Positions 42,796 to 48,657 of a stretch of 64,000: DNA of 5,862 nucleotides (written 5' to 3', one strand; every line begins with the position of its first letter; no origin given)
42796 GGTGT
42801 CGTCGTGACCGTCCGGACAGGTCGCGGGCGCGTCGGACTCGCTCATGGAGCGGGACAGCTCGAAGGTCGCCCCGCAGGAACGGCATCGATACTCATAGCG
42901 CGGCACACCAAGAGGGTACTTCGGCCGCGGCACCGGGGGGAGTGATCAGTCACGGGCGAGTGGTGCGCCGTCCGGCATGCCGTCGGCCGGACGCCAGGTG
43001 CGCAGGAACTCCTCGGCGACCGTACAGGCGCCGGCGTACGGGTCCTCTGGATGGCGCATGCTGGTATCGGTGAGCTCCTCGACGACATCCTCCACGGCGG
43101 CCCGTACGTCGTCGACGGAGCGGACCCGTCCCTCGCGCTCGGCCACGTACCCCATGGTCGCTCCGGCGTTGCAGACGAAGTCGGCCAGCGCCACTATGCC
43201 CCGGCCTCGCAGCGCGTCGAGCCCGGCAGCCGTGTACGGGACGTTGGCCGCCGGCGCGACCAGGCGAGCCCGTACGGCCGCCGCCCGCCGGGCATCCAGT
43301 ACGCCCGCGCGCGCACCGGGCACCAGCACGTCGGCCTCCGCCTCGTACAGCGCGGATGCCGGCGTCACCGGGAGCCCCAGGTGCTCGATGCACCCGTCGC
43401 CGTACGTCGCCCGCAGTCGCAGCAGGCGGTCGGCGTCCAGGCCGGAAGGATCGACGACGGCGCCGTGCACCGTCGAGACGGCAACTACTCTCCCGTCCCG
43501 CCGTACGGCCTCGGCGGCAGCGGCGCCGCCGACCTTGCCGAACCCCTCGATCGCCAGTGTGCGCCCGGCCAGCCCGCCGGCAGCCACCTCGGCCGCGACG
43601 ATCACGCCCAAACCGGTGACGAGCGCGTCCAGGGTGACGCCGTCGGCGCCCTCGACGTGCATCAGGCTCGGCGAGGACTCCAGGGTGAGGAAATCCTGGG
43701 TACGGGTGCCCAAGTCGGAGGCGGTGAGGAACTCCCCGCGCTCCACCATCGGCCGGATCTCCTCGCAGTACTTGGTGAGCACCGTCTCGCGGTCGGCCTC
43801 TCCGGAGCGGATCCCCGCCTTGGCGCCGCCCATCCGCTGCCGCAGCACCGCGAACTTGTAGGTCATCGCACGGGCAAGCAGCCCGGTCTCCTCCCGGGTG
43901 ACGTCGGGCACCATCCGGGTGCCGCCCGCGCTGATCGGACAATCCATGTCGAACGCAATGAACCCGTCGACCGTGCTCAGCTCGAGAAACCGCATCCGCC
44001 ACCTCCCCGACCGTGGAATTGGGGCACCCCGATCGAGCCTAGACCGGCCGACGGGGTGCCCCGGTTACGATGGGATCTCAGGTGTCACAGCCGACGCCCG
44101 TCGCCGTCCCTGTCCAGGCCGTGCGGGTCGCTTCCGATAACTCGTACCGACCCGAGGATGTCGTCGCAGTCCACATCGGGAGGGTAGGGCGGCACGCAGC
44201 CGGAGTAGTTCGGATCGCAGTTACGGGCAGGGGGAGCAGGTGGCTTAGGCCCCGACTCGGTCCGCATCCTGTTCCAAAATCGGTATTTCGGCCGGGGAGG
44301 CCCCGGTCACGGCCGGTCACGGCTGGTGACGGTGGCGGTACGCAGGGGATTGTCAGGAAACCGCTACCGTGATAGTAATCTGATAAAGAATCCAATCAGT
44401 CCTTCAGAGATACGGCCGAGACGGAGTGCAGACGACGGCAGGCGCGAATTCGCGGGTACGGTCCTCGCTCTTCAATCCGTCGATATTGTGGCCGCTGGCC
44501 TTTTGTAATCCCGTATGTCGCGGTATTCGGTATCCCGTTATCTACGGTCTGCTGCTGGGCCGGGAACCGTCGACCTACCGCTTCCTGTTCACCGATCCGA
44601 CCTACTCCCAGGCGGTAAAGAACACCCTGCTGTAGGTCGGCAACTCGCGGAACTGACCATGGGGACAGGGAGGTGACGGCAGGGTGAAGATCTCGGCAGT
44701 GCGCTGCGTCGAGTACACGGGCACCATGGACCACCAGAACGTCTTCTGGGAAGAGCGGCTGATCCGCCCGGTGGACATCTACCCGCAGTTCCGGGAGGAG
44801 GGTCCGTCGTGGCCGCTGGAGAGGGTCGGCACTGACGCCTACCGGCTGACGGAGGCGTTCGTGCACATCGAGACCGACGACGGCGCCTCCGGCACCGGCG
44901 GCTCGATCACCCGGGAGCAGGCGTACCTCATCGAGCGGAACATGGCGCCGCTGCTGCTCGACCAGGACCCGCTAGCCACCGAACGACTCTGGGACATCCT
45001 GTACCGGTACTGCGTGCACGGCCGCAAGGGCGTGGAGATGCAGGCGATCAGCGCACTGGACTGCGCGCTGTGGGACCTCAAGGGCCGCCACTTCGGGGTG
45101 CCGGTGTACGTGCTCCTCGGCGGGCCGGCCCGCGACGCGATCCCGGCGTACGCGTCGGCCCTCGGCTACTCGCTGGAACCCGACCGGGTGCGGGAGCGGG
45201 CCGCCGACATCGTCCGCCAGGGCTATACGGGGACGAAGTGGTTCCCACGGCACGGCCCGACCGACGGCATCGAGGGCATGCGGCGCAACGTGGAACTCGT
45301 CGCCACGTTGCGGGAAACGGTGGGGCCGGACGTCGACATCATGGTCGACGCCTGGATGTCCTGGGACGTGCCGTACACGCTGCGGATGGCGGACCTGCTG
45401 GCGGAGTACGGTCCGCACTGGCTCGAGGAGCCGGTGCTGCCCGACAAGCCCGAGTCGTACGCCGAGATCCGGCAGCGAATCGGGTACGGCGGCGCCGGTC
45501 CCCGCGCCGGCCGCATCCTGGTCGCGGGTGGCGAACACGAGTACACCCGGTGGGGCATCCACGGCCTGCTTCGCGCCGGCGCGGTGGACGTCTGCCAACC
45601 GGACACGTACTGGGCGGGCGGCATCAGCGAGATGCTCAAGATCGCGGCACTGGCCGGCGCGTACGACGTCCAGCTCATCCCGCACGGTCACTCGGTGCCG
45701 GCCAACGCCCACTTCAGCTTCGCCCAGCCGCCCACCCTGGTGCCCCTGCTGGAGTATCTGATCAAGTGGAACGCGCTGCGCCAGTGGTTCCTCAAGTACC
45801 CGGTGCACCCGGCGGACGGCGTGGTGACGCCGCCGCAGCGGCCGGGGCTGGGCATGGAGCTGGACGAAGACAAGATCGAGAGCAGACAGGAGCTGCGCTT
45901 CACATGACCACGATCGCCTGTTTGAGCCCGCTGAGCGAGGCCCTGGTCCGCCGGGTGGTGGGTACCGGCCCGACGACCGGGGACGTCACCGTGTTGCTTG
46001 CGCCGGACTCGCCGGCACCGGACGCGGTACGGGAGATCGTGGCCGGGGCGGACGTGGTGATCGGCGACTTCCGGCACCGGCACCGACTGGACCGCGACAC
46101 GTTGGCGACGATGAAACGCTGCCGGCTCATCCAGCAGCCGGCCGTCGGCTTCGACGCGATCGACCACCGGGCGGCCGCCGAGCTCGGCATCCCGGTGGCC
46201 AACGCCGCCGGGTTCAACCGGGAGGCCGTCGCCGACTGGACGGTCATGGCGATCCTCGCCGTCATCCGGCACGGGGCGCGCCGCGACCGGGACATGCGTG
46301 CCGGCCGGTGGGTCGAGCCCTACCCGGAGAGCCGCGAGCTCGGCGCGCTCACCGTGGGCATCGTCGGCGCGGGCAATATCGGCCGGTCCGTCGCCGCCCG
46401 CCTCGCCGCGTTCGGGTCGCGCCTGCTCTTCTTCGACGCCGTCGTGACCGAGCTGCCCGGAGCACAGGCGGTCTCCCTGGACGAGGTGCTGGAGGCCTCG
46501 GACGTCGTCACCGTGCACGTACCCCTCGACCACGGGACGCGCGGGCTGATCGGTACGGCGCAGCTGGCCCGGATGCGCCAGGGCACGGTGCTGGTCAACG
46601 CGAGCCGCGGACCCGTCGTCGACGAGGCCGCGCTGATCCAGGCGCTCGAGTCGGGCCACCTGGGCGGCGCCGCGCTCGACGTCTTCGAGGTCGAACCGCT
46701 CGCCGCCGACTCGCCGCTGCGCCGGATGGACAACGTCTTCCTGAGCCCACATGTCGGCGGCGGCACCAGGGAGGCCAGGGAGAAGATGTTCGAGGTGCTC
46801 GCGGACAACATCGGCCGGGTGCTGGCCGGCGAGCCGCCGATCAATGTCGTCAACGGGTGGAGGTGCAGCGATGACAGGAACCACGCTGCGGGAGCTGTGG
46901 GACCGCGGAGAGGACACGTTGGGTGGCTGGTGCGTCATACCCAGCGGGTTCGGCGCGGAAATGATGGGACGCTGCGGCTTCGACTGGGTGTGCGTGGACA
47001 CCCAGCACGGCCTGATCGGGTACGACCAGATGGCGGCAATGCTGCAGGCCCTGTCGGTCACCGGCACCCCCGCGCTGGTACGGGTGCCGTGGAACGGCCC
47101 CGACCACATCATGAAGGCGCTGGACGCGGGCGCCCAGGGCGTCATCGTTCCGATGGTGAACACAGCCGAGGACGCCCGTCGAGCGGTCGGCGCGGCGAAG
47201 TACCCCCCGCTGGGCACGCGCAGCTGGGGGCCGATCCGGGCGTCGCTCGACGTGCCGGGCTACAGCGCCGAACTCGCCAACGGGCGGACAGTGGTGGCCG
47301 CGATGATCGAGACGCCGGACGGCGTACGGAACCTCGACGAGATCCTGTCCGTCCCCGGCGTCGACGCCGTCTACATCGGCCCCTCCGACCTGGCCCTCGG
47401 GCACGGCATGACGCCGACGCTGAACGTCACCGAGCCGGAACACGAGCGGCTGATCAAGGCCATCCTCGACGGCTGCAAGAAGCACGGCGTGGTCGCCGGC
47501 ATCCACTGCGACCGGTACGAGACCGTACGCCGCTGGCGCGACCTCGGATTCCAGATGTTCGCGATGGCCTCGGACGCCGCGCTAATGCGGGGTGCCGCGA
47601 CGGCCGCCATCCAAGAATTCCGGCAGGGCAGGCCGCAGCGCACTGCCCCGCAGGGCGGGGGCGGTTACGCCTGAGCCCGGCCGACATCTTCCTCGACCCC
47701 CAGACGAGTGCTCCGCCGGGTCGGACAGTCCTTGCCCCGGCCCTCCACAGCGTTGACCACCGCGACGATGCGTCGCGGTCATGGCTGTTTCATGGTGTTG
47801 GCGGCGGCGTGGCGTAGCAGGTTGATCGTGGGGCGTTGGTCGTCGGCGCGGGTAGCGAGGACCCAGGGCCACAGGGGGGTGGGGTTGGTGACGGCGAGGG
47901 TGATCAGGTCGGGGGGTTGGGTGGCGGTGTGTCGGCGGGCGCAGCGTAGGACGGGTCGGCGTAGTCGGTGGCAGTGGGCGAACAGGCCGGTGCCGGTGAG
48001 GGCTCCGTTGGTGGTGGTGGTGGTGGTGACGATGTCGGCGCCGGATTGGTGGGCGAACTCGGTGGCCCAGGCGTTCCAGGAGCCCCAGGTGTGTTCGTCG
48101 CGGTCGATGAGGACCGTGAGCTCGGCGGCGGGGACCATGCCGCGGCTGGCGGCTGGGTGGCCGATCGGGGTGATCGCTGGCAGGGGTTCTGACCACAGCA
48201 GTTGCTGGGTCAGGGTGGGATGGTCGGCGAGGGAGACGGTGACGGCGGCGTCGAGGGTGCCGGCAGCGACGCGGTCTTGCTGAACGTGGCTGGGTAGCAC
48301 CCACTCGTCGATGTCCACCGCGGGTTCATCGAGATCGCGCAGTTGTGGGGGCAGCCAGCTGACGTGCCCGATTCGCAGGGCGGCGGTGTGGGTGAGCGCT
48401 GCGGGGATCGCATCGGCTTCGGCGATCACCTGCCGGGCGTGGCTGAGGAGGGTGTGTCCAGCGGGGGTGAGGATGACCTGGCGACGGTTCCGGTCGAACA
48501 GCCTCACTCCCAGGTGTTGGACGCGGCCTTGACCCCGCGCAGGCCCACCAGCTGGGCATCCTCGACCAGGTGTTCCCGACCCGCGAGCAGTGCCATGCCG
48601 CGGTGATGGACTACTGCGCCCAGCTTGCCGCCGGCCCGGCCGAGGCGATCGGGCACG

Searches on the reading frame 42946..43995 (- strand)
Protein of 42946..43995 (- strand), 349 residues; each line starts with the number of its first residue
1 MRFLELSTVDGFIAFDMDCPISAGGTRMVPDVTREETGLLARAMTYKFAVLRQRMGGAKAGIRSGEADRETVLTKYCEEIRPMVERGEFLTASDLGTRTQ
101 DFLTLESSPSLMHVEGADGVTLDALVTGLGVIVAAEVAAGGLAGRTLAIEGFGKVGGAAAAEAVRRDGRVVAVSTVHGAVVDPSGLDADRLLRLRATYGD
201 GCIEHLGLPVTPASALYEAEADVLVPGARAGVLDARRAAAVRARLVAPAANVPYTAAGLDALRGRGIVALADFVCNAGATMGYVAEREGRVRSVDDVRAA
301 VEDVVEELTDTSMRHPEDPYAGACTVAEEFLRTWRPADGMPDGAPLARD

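Call 89: search_protein_families(library=pfam, proteins=[window:42946-43995:-])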
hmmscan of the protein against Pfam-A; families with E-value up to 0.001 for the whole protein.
window:42946-43995:- (349 aa): 2 families
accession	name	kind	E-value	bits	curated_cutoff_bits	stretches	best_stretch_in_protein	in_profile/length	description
PF00208.27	ELFV_dehydrog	-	1.2e-26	94.3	23.4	1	125-313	8-211/241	Glutamate/Leucine/Phenylalanine/Valine dehydrogenase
PF02812.23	ELFV_dehydrog_N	-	1.2e-12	48.1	25.3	1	22-102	35-120/129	Glu/Leu/Phe/Val dehydrogenase, dimerisation domain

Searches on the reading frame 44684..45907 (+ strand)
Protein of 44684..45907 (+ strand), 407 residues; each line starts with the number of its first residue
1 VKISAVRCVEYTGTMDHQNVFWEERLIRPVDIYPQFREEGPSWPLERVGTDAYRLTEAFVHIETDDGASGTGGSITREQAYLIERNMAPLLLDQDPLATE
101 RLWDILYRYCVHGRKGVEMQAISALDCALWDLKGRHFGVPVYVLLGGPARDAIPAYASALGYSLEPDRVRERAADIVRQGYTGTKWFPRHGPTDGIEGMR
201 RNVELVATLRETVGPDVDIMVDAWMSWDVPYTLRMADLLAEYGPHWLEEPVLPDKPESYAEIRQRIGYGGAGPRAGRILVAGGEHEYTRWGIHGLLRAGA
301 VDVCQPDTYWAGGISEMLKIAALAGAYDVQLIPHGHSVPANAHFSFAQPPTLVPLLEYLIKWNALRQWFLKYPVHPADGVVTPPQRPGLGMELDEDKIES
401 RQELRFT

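Call 55: search_protein_families(library=pfam, proteins=[window:44684-45907:+])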
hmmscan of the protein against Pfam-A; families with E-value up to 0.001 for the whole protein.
window:44684-45907:+ (407 aa): 2 families
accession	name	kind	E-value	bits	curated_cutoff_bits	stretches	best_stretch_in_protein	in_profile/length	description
PF13378.12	MR_MLE_C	-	1.9e-56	191.7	29.4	1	169-397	2-219/219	Enolase C-terminal domain-like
PF02746.21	MR_MLE_N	-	7e-16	58.9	22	1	58-146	29-117/117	Mandelate racemase / muconate lactonizing enzyme, N-terminal domain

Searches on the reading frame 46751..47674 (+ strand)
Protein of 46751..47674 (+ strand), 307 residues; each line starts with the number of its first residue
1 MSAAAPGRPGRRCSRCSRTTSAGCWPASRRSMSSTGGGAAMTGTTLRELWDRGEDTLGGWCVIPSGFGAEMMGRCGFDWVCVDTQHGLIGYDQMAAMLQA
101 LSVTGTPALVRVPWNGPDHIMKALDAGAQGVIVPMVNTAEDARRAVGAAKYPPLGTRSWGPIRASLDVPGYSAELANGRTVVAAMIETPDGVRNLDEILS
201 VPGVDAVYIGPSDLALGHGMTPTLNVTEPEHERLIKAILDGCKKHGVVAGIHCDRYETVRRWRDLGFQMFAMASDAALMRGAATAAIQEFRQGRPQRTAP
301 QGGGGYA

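Call 89: search_protein_families(library=pfam, proteins=[window:46751-47674:+])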
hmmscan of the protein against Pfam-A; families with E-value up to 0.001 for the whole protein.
window:46751-47674:+ (307 aa): 1 family
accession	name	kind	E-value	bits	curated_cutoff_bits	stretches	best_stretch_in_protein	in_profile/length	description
PF03328.21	HpcH_HpaI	-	8.9e-30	104.1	25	1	70-279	15-218/221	HpcH/HpaI aldolase/citrate lyase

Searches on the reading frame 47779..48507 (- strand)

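Call 90: search_protein_families(library=pfam, proteins=[window:47779-48507:-])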
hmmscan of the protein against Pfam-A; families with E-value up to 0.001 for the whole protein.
window:47779-48507:- (242 aa): 1 family
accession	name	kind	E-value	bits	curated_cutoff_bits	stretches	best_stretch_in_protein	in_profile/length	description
PF03466.25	LysR_substrate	-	1.3e-08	34.9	28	1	49-235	18-204/209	LysR substrate binding domain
